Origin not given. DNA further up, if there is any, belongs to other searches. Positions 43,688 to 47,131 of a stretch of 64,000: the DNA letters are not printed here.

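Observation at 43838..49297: Type ISP-like nuclease-helicase-methyltransferase gene stops inside the NPP catalytic motif, and its conserved C-terminal tail lies 1.85 kb downstream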

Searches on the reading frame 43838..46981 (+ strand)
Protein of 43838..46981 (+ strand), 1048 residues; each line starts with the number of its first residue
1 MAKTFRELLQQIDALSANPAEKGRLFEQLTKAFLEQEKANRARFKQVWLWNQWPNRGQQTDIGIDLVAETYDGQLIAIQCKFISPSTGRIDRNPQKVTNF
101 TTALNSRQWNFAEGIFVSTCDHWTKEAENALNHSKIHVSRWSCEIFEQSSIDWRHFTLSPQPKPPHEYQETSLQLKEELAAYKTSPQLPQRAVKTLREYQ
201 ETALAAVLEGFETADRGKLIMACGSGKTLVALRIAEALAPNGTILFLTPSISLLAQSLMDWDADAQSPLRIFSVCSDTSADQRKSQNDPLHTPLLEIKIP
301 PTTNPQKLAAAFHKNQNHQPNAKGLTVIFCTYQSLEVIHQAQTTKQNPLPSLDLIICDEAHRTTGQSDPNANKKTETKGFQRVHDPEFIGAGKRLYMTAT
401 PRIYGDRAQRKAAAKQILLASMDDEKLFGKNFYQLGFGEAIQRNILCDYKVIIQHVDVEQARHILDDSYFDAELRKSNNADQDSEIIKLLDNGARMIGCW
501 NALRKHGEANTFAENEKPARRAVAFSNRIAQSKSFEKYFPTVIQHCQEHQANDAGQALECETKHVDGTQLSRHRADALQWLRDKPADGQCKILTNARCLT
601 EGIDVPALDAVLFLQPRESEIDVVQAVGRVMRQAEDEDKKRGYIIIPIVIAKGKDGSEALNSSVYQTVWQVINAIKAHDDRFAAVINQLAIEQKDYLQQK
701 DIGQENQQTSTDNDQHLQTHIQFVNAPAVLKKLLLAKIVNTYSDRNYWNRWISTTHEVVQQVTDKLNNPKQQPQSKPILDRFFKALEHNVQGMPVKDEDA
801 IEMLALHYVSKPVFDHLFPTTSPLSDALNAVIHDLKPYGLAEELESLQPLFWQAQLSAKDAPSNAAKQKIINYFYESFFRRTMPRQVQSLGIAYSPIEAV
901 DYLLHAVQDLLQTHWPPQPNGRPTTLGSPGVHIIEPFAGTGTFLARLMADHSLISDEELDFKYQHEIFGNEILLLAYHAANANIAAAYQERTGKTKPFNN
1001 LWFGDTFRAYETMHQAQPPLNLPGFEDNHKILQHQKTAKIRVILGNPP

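Call 4: search_protein_families(library=pfam, proteins=[window:43838-46981:+], max_evalue=0.01)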
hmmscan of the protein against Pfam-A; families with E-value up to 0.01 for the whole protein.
window:43838-46981:+ (1048 aa): 6 families
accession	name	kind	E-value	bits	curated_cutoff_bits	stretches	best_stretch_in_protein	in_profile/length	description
PF13156.12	Mrr_cat_2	-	8.1e-29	100.5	22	1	40-158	6-122/127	Restriction endonuclease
PF04851.21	ResIII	-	7.9e-23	81.6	22.5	1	195-402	3-163/164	Type III restriction enzyme, res subunit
PF22240.1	ISP_coupler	-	4.4e-15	56.6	27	1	747-861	1-121/126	Type ISP restriction-modification enzyme, coupler domain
PF00270.35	DEAD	-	7.3e-10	39.3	26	1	198-401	2-160/167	DEAD/DEAH box helicase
PF00271.37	Helicase_C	-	1.3e-09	38.7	23.5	1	519-632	15-108/110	Helicase conserved C-terminal domain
PF09848.15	SLFN-g3_helicase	-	0.0043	16.8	24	1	224-376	11-104/354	Schlafen group 3, DNA/RNA helicase domain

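Call 6: search_solved_structures(query=window:43838-46981:+, show_alignments=1)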
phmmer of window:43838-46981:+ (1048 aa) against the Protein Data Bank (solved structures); distinct sequences matched with E-value up to 0.001: 3.
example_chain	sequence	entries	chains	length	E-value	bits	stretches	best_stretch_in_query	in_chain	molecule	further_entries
4xqk_A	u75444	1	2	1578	3.1e-173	581.6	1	3-1048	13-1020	LlaBIII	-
5ffj_A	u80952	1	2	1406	3.1e-154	518.7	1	192-1048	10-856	Endonuclease and methylase LlaGI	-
7lo5_A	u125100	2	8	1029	1.2e-22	83.1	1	845-1048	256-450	Site-specific DNA-methyltransferase (adenine-specific)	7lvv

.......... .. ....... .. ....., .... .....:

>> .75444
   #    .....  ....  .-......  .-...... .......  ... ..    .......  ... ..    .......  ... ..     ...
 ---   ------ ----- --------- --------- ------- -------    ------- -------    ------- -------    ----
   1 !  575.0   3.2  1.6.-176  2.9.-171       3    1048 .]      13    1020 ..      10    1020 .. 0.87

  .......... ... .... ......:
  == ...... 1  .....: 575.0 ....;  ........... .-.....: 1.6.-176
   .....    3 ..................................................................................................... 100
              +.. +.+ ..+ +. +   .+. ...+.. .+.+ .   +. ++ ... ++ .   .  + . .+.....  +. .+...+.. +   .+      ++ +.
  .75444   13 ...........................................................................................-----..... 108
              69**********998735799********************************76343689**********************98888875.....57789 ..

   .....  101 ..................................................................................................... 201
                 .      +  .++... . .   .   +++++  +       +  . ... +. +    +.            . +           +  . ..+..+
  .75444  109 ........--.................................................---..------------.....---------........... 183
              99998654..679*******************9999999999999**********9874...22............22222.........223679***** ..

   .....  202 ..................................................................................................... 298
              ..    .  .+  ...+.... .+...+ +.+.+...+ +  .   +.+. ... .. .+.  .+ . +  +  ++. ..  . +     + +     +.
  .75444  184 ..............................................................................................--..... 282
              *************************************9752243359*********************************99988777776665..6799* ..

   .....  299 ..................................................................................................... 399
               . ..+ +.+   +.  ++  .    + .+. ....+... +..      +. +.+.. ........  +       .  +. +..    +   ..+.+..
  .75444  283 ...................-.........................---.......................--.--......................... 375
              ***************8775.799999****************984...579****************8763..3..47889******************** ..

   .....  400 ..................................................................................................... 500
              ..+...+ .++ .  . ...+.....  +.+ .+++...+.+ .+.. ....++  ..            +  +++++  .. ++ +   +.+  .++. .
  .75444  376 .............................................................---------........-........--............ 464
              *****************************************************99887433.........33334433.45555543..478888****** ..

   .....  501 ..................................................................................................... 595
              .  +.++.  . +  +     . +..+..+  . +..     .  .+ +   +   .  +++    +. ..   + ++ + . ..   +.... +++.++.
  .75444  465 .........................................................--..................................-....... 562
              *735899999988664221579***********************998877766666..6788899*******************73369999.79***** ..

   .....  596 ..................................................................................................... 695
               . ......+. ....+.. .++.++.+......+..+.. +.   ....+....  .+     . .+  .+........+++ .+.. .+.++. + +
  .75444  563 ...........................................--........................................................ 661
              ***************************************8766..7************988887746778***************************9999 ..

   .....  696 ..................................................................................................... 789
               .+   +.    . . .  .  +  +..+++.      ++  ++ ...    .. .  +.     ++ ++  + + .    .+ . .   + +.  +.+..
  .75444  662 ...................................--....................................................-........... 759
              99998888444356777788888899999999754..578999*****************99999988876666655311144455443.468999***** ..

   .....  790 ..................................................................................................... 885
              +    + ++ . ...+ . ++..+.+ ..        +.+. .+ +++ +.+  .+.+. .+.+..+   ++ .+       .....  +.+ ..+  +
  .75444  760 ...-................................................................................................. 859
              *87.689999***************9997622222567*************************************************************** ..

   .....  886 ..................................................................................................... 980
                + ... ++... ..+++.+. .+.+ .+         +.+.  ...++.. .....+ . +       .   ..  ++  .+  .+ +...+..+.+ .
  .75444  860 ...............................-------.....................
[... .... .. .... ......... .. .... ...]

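Call 9: find_homologous_proteins(query=window:43838-46981:+, max_evalue=1e-30)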
Query window:43838-46981:+ (1048 aa): 8000 proteins with E <= 1e-30 among 8000 candidates; the best 120 are listed.
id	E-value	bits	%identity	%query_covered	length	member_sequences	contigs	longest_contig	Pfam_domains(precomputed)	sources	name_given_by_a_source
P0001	0.0e+0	2424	100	100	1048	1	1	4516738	PF13156.13,PF00270.36,PF00271.38,PF22240.2,PF04851.22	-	-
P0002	0.0e+0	1951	83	98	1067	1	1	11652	PF13156.13,PF00270.36,PF00271.38,PF22240.2,PF04851.22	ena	-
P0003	0.0e+0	1743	75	100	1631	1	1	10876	PF18135.8,PF13156.13,PF00270.36,PF00271.38,PF04471.19,PF22240.2,PF04851.22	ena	-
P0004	0.0e+0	1704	73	99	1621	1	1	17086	PF18135.8,PF13156.13,PF00270.36,PF07669.18,PF00271.38,PF22240.2,PF04851.22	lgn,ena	-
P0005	0.0e+0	1665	73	99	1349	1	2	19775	PF13156.13,PF00270.36,PF00271.38,PF22240.2,PF04851.22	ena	-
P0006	0.0e+0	1318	73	79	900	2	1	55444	PF18135.8,PF00270.36,PF00271.38,PF22240.2,PF04851.22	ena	-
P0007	1.3e-289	982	69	62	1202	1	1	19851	PF18135.8,PF07669.18,PF00271.38,PF22240.2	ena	-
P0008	3.5e-263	894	46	100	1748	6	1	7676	PF18135.8,PF13156.13,PF00270.36,PF00271.38,PF22240.2,PF04851.22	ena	-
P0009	1.6e-262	892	46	100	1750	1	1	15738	PF18135.8,PF13156.13,PF00270.36,PF00271.38,PF04471.19,PF22240.2,PF04851.22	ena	-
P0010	3.6e-262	891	47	100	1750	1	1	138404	PF18135.8,PF13156.13,PF00270.36,PF00271.38,PF04471.19,PF22240.2,PF04851.22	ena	-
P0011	8.2e-262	890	45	100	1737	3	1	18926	PF18135.8,PF13156.13,PF00270.36,PF00271.38,PF04471.19,PF22240.2,PF04851.22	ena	-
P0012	3.3e-261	888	46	100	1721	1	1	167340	PF18135.8,PF13156.13,PF00270.36,PF00271.38,PF04471.19,PF22240.2,PF04851.22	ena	-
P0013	1.7e-260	885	45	100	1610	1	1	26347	PF18135.8,PF13156.13,PF02384.23,PF00271.38,PF04471.19,PF22240.2,PF04851.22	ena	-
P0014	2.1e-260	885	45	100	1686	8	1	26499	PF18135.8,PF13156.13,PF00270.36,PF00271.38,PF04471.19,PF22240.2,PF04851.22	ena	-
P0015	3.3e-260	884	46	100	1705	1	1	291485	PF18135.8,PF13156.13,PF00270.36,PF00271.38,PF04471.19,PF22240.2,PF04851.22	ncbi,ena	-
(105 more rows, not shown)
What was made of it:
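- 43838..46984 (+): Type ISP N fragment: Mrr nuclease, SF2 helicase, coupler, and the methyltransferase N-half up to GNPP, followed by TGA. It is 73-83% aa identical to P0002-P0005 (call 9).
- The window comes from a single 4.5-Mb contig of unknown read type (call 9).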

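Call 12: find_encoding_contigs(protein=P0005, flank=10000, max_places=4)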
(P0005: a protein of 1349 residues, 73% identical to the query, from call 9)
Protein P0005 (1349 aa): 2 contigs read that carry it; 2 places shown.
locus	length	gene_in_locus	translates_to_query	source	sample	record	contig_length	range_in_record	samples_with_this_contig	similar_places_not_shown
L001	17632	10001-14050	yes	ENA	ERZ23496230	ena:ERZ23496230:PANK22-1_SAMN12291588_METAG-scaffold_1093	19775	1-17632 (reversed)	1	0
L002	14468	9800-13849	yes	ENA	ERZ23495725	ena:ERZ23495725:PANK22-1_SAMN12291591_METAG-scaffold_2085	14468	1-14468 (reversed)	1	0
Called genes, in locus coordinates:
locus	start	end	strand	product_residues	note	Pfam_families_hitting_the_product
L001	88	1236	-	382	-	PF00899:ThiF, PF00581:Rhodanese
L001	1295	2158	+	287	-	PF01048:PNP_UDP_1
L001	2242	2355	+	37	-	-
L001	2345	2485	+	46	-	-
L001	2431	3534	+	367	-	PF01118:Semialdhyde_dh, PF22698:Semialdhyde_dhC_1, PF02774:Semialdhyde_dhC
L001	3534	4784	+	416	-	-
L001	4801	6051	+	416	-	PF13360:PQQ_2, PF01011:PQQ (faint), PF13360:PQQ_2, PF13570:Beta-prop_ACSF4, PF13360:PQQ_2 (weak)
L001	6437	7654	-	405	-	PF00291:PALP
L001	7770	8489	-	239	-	PF00535:Glycos_transf_2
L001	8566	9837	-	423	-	PF01594:AI-2E_transport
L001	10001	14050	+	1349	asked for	PF13156:Mrr_cat_2, PF00270:DEAD (weak), PF04851:ResIII, PF00271:Helicase_C, PF22240:ISP_coupler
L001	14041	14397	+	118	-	-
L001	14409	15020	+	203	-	PF18135:Type_ISP_C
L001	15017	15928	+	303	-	PF01555:N6_N4_Mtase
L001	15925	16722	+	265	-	PF22515:DUF6996, PF22518:DUF6997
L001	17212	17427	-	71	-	-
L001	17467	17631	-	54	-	?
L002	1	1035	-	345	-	?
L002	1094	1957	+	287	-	PF01048:PNP_UDP_1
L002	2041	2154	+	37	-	-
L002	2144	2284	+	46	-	-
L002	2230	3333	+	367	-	PF01118:Semialdhyde_dh, PF22698:Semialdhyde_dhC_1, PF02774:Semialdhyde_dhC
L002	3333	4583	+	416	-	-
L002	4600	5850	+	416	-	PF13360:PQQ_2, PF01011:PQQ (faint), PF13360:PQQ_2, PF13570:Beta-prop_ACSF4, PF13360:PQQ_2 (weak)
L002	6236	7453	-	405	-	PF00291:PALP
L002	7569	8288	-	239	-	PF00535:Glycos_transf_2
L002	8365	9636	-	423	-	PF01594:AI-2E_transport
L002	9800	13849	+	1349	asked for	PF13156:Mrr_cat_2, PF00270:DEAD (weak), PF04851:ResIII, PF00271:Helicase_C, PF22240:ISP_coupler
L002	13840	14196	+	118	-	-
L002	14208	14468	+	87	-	?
